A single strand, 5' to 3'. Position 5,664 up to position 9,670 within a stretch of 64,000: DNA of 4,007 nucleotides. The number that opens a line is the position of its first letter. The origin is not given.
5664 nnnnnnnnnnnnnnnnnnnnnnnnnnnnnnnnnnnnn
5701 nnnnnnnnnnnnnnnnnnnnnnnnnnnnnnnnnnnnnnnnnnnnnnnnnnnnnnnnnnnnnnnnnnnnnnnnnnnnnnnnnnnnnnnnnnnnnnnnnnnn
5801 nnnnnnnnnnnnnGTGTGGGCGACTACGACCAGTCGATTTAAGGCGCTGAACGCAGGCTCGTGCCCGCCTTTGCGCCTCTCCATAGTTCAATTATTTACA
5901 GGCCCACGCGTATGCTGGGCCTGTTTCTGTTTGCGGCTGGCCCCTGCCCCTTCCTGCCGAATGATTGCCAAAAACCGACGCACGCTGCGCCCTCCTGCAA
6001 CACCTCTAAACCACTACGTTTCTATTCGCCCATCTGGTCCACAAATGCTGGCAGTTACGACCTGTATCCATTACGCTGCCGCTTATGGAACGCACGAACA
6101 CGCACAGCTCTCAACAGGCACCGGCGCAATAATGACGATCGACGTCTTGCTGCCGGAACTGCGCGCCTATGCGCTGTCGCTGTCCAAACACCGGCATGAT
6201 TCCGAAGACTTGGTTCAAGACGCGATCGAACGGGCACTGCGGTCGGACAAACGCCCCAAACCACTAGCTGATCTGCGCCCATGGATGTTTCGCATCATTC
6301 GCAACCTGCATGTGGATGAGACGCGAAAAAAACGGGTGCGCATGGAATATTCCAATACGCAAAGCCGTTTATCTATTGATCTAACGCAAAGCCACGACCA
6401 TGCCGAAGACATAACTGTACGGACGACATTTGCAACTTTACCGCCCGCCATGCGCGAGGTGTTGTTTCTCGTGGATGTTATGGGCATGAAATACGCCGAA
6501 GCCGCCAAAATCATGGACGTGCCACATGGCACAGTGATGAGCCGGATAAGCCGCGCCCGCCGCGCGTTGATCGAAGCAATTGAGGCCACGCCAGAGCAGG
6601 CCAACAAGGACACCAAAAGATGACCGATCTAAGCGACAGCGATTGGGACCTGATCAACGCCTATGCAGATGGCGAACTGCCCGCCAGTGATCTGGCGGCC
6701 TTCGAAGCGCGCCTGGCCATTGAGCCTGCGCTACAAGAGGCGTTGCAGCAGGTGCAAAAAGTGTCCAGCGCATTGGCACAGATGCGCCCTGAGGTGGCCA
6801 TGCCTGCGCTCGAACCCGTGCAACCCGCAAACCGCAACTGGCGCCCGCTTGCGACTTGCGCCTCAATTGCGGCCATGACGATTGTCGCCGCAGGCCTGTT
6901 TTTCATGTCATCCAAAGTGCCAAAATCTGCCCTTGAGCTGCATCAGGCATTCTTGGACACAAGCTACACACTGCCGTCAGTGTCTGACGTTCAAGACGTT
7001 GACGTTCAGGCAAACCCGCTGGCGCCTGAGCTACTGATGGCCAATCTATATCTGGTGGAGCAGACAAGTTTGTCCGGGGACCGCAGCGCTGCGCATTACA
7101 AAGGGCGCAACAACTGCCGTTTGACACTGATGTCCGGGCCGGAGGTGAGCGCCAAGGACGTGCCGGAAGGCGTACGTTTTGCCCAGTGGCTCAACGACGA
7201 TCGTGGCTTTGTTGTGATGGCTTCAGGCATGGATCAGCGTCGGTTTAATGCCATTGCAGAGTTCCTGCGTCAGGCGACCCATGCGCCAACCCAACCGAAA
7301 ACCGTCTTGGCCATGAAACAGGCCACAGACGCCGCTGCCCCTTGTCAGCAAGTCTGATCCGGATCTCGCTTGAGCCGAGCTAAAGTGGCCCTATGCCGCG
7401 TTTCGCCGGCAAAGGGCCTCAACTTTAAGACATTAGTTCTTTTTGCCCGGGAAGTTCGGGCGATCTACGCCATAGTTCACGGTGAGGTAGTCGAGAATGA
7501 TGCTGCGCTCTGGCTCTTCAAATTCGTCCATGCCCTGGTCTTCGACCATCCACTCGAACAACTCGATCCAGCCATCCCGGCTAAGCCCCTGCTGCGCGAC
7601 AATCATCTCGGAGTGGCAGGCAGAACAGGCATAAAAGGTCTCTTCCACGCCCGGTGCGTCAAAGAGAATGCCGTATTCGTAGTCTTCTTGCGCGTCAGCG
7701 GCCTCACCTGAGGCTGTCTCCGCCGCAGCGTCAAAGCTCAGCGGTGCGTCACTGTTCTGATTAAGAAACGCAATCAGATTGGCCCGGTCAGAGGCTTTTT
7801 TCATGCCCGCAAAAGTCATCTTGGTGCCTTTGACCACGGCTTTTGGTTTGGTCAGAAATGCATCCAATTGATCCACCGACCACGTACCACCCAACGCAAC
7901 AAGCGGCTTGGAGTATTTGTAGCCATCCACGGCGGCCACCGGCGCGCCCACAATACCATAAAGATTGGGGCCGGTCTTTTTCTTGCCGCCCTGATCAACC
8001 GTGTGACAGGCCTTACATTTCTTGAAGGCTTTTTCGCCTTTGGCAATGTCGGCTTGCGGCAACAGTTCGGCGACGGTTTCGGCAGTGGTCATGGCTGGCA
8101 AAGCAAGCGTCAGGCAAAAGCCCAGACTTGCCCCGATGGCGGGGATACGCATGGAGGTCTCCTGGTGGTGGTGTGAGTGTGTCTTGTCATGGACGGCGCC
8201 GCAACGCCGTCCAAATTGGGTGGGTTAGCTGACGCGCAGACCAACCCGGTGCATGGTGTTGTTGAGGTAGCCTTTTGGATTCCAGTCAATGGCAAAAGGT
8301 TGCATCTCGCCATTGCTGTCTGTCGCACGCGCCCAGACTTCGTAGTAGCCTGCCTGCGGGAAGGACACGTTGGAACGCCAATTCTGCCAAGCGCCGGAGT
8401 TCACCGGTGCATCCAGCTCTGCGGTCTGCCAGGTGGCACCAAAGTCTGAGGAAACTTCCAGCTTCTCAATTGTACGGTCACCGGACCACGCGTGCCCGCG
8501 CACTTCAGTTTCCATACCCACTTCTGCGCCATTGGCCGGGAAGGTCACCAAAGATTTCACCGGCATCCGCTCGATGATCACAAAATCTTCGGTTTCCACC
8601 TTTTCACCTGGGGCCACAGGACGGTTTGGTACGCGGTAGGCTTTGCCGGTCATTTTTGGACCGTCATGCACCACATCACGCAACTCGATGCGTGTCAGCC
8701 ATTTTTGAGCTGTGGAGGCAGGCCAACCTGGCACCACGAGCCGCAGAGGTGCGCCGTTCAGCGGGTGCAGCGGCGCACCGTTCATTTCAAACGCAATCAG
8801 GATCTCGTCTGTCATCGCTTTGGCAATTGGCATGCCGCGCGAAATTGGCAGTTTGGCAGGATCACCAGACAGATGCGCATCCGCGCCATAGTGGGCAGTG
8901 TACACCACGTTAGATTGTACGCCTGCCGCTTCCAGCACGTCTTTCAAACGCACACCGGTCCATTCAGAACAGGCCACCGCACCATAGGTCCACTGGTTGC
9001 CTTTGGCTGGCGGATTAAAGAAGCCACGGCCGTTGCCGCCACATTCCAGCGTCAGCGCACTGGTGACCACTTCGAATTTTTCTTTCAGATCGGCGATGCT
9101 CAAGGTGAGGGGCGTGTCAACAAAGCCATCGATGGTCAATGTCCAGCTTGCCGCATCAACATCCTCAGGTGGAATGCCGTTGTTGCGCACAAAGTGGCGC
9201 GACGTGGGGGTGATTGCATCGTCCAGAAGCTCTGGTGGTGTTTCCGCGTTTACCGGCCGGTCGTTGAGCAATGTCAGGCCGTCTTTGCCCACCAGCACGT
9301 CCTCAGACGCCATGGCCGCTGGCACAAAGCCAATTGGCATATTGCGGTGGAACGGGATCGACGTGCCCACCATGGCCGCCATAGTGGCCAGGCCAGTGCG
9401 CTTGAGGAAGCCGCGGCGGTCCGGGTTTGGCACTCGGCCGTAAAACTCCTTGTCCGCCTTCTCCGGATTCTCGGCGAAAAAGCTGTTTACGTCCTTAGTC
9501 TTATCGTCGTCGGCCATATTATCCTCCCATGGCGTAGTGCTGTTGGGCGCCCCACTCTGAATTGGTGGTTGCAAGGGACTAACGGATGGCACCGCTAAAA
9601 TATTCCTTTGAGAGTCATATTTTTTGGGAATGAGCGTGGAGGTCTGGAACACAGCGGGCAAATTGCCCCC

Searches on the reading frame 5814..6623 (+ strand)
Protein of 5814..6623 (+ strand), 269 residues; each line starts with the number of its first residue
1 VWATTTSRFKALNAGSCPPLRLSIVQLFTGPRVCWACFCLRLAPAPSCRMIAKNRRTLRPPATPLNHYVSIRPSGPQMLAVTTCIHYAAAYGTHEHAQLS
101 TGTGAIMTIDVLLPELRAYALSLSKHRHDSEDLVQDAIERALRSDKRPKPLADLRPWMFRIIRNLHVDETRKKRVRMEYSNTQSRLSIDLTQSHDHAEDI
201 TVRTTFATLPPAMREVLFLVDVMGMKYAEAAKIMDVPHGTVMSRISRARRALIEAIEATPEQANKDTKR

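Call 5: search_protein_families(library=pfam, proteins=[window:5814-6623:+], max_evalue=0.01)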
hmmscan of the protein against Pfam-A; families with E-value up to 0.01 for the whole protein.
window:5814-6623:+ (269 aa): 6 families
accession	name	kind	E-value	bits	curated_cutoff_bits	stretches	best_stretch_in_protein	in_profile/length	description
PF08281.18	Sigma70_r4_2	-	4.5e-14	52.3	25.7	1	203-252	5-54/54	Sigma-70, region 4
PF04542.20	Sigma70_r2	-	2.7e-11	43.5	24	1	112-174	5-69/71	Sigma-70 region 2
PF04545.22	Sigma70_r4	-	2.2e-08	33.9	24.1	1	207-252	3-48/50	Sigma-70, region 4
PF22029.2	PhyR_sigma2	-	3.2e-07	30.7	27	1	112-162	4-54/55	Sigma2 domain of PhyR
PF02001.22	DUF134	-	0.0039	18.1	27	1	212-256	38-82/98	Protein of unknown function DUF134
PF22233.2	PhyR_sigma-like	-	0.0075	16.5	27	0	207-249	2-44/50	Response regulator PhyR, sigma-like domain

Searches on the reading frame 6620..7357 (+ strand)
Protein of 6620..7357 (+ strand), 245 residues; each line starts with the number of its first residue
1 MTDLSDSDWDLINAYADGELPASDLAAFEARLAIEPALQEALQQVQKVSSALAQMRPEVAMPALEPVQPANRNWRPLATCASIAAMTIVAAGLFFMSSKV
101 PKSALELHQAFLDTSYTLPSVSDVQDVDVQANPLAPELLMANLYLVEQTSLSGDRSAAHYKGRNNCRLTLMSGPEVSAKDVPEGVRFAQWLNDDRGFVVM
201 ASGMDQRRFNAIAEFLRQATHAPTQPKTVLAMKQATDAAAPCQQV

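Call 5: search_protein_families(library=pfam, proteins=[window:6620-7357:+], max_evalue=0.01)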
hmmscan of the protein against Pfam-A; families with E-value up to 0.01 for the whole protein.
window:6620-7357:+ (245 aa): 1 family
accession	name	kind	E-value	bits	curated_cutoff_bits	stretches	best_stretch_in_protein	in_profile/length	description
PF13490.11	zf-HC2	-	0.00095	19.7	22.2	1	10-30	6-26/35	Putative zinc-finger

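Call 7: search_protein_families(library=ncbifam, proteins=[window:6620-7357:+], max_evalue=0.01)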
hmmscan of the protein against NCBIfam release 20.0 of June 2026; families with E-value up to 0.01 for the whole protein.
window:6620-7357:+ (245 aa): 2 families
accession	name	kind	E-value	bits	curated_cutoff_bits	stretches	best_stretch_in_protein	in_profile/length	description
NF010501.0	PRK13920.1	subfamily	2.4e-05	24.1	225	1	10-94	6-95/213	putative anti-sigmaE protein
NF052375.1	antisigma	equivalog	7.8e-05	22.8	100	1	11-63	1-53/217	anti-sigma factor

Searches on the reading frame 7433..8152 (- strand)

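Call 5: search_protein_families(library=pfam, proteins=[window:7433-8152:-], max_evalue=0.01)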
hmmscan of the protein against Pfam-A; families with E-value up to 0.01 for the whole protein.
window:7433-8152:- (239 aa): 3 families
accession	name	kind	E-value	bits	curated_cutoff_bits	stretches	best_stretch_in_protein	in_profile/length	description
PF00034.26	Cytochrom_C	-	3.7e-09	38.2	21.3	1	36-132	1-88/90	Cytochrome c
PF14522.11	Cytochrome_C7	-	0.00091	19.4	24.8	0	171-188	11-28/67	Cytochrome c7 and related cytochrome c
PF13442.11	Cytochrome_CBB3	-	0.0025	18.5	27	0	35-65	2-28/68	Cytochrome C oxidase, cbb3-type, subunit III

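Call 7: search_protein_families(library=ncbifam, proteins=[window:7433-8152:-], max_evalue=0.01)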
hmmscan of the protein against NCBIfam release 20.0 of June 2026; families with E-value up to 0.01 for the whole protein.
window:7433-8152:- (239 aa): 4 families
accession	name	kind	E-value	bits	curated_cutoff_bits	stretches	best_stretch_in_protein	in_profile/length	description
NF043008.1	Cyt550_Brdyrhiz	equivalog_domain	1.2e-24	86.9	240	1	20-132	11-123/131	cytochrome c-550 CycA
NF052246.1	SorB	equivalog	8.3e-06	25.8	93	0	166-227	18-80/80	SorB family sulfite dehydrogenase c-type cytochrome subunit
TIGR02603.1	CxxCH_TIGR02603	domain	3.8e-05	23.7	68.15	1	34-68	1-35/134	putative heme-binding domain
NF050122.1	bc1_QcrC_actin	exception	9.9e-05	21.8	200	1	11-72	19-77/253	cytochrome bc1 complex diheme cytochrome c subunit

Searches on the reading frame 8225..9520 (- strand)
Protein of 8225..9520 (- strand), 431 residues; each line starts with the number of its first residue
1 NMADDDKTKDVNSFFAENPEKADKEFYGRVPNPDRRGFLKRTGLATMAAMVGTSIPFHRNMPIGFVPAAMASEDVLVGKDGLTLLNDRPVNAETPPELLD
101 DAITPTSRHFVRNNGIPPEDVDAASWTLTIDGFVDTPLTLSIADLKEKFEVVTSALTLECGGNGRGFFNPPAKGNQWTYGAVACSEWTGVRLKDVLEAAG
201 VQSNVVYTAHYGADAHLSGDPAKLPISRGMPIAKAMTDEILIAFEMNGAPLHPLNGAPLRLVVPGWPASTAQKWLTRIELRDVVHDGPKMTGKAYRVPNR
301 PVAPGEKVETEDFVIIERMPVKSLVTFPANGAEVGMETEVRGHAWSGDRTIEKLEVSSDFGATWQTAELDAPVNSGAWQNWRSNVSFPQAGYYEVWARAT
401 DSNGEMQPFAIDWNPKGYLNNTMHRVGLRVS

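Call 5: search_protein_families(library=pfam, proteins=[window:8225-9520:-], max_evalue=0.01)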
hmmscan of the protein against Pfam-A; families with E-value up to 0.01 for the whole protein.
window:8225-9520:- (431 aa): 3 families
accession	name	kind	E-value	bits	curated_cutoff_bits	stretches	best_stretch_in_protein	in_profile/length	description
PF00174.25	Oxidored_molyb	-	7e-52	175.9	24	1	118-287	5-167/169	Oxidoreductase molybdopterin binding domain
PF03404.22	Mo-co_dimer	-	2.5e-18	66.8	22.7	1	315-429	3-136/138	Mo-co oxidoreductase dimerisation domain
PF10648.15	Gmad2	-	0.0064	17.2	25.7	0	325-403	4-83/86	Immunoglobulin-like domain of bacterial spore germination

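Call 7: search_protein_families(library=ncbifam, proteins=[window:8225-9520:-], max_evalue=0.01)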
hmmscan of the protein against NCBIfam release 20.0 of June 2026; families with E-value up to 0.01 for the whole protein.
window:8225-9520:- (431 aa): 5 families
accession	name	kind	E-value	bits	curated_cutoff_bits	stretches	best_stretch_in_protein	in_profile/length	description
NF052245.1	SorA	equivalog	2.6e-76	256.9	600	1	35-427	1-393/396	SorA family sulfite dehydrogenase catalytic subunit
NF052247.1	SorT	equivalog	1.3e-60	205.2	570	1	100-430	61-385/387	SorT family sulfite dehydrogenase catalytic subunit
TIGR04555.1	sulfite_DH_soxC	equivalog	9.6e-58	196.1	420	1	92-416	76-382/408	sulfite dehydrogenase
NF003767.0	PRK05363.1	equivalog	3.4e-11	43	207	1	187-280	145-245/320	protein-methionine-sulfoxide reductase catalytic subunit MsrP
TIGR01409.1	TAT_signal_seq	domain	0.0035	17.6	16.7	1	34-53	2-21/29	twin-arginine translocation signal domain-containing protein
